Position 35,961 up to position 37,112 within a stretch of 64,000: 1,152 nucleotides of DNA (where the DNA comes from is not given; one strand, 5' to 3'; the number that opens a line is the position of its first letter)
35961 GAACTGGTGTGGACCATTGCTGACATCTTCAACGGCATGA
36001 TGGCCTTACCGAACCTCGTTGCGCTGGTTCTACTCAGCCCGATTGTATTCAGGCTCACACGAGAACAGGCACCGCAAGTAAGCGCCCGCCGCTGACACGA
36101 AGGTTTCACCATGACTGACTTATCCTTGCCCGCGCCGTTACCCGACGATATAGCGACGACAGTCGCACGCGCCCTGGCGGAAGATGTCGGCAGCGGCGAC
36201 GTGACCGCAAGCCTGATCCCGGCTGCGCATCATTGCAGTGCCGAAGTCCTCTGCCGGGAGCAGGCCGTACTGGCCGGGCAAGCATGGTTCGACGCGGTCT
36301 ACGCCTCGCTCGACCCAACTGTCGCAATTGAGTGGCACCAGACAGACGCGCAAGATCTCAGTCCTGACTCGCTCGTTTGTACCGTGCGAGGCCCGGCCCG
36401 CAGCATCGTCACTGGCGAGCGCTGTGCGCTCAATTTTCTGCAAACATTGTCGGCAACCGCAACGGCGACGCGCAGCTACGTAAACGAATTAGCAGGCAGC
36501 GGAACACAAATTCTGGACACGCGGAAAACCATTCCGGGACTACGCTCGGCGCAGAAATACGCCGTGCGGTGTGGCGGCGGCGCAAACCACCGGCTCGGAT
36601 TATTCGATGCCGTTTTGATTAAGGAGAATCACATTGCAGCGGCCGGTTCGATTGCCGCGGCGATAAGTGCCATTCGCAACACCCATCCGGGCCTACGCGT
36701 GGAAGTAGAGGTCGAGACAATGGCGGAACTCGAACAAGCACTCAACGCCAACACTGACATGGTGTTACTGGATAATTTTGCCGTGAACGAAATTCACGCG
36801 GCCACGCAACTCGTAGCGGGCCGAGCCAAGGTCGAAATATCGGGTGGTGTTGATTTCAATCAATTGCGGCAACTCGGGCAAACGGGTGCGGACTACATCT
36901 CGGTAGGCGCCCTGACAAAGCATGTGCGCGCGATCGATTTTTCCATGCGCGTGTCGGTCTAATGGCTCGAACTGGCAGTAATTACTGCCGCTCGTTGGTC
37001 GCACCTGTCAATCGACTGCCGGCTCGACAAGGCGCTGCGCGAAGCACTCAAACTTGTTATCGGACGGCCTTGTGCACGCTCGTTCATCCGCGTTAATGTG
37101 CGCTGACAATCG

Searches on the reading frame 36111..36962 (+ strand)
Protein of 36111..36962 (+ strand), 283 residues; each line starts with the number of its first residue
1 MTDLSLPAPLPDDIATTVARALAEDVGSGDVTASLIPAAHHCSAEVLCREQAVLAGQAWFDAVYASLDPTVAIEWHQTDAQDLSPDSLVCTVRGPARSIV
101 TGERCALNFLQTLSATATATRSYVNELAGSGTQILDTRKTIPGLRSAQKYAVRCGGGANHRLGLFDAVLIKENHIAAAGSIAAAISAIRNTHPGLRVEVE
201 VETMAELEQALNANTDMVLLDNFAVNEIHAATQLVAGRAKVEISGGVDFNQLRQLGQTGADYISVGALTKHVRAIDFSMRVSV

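Call 39: search_protein_families(library=pfam, proteins=[window:36111-36962:+], max_evalue=0.00001)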
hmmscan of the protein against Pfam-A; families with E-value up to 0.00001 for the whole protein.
window:36111-36962:+ (283 aa): 2 families
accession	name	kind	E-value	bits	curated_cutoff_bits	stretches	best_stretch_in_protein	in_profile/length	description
PF01729.25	QRPTase_C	-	9.1e-55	185.4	23.1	1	117-280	2-169/169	Quinolinate phosphoribosyl transferase, C-terminal domain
PF02749.22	QRPTase_N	-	1.5e-16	60.8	27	1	30-114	1-82/82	Quinolinate phosphoribosyl transferase, N-terminal domain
